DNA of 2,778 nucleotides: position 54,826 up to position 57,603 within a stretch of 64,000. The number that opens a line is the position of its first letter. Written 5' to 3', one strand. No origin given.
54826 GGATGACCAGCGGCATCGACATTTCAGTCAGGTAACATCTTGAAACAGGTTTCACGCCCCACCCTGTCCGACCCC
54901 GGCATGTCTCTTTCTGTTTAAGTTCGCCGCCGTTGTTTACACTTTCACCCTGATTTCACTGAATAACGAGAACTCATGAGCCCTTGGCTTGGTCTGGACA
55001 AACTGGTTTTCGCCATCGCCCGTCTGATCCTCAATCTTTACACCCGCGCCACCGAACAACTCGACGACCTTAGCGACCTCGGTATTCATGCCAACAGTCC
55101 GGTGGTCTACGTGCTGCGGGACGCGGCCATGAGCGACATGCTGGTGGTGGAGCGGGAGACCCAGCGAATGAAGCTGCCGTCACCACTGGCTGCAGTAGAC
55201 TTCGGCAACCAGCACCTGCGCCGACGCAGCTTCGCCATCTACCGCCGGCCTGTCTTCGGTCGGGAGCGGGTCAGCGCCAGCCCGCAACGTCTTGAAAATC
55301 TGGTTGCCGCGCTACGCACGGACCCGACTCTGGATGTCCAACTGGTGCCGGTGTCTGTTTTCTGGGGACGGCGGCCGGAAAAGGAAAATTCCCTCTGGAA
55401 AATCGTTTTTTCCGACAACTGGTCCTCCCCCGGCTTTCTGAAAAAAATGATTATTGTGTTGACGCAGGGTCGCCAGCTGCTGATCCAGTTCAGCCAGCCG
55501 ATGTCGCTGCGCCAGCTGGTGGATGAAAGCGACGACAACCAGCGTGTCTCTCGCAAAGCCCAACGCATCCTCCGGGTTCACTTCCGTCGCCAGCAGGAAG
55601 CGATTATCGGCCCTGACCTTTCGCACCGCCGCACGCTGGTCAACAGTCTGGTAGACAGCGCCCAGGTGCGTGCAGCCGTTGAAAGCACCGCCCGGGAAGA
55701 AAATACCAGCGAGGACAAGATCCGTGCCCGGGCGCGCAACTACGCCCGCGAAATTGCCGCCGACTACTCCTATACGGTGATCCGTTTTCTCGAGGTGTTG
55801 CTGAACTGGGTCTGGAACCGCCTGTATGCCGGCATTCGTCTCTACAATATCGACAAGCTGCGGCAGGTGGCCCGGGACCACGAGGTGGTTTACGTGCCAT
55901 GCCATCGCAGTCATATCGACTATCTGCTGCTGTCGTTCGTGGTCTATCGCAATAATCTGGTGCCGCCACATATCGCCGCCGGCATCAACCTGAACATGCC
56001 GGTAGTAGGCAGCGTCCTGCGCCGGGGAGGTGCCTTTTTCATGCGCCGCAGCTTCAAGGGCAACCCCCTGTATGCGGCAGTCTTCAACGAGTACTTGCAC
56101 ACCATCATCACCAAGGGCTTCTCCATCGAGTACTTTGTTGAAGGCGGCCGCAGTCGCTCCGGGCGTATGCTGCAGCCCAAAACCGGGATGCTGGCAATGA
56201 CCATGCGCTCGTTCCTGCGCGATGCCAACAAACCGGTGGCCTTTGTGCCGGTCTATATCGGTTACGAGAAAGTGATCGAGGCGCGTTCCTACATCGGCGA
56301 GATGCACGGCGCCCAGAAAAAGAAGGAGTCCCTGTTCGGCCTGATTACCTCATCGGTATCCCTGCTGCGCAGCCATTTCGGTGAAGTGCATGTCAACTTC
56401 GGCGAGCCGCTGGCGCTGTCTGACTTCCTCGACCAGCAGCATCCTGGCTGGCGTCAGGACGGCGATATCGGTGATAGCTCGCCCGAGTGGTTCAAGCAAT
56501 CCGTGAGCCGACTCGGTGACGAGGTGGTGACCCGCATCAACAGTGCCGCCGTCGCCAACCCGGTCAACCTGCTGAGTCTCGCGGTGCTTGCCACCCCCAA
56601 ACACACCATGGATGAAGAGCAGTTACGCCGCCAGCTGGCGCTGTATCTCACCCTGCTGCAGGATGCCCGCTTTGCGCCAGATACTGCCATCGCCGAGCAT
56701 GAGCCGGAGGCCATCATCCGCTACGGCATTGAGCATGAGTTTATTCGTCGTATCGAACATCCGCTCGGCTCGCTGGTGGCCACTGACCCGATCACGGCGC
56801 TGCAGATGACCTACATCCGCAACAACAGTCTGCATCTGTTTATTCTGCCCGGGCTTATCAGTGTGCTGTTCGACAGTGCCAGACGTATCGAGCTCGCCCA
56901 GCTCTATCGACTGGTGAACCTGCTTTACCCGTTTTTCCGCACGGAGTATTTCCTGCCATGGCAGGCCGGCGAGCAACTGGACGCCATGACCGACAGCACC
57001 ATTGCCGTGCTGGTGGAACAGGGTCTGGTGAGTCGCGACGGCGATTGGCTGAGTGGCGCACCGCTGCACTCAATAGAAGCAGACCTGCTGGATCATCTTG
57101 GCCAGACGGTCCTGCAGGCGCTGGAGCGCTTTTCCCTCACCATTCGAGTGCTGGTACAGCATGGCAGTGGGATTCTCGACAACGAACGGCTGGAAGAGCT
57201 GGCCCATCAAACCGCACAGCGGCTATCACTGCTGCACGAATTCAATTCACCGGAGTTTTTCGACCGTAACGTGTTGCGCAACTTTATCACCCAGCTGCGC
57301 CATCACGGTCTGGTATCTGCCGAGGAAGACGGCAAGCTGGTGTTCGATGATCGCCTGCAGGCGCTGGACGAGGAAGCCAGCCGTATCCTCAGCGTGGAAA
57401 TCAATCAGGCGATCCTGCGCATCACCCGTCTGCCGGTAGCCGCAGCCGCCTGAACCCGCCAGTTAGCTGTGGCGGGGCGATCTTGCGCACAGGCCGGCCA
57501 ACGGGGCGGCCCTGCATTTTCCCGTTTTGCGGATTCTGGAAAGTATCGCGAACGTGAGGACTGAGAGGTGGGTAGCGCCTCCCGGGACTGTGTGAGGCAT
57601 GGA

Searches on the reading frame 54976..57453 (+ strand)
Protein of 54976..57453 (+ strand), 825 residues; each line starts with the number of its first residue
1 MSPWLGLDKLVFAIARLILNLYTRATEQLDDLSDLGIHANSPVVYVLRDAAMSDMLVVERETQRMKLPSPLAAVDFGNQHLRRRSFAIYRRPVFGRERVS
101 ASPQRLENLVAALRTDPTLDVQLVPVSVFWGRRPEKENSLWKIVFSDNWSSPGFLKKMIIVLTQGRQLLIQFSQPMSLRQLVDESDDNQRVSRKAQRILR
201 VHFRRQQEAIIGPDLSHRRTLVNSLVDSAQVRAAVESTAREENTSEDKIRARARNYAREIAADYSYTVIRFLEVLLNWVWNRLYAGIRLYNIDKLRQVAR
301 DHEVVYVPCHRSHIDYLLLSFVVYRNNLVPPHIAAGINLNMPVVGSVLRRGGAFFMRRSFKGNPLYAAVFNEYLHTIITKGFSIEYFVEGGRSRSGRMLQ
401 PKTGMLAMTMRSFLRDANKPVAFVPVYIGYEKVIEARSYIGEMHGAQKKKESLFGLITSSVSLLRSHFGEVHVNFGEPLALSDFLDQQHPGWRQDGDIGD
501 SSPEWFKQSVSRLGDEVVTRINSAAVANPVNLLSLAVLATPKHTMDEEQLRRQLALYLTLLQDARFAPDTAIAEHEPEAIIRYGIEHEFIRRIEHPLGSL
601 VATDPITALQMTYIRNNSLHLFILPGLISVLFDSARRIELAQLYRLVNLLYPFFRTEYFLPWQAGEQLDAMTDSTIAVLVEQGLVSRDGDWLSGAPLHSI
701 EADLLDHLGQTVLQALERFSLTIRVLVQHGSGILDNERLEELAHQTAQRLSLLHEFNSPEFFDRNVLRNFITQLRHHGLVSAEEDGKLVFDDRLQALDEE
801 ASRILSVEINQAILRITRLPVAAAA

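Call 85: search_protein_families(library=pfam, proteins=[window:54976-57453:+], max_evalue=0.00001)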
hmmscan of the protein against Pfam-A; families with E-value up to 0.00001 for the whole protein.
window:54976-57453:+ (825 aa): 2 families
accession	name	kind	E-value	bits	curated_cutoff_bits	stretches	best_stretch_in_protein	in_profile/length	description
PF19277.4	GPAT_C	-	5.4e-102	342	25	1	439-782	1-343/344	Glycerol-3-phosphate acyltransferase C-terminal region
PF01553.26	Acyltransferase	-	1.3e-25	90.2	23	1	294-428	6-131/132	Acyltransferase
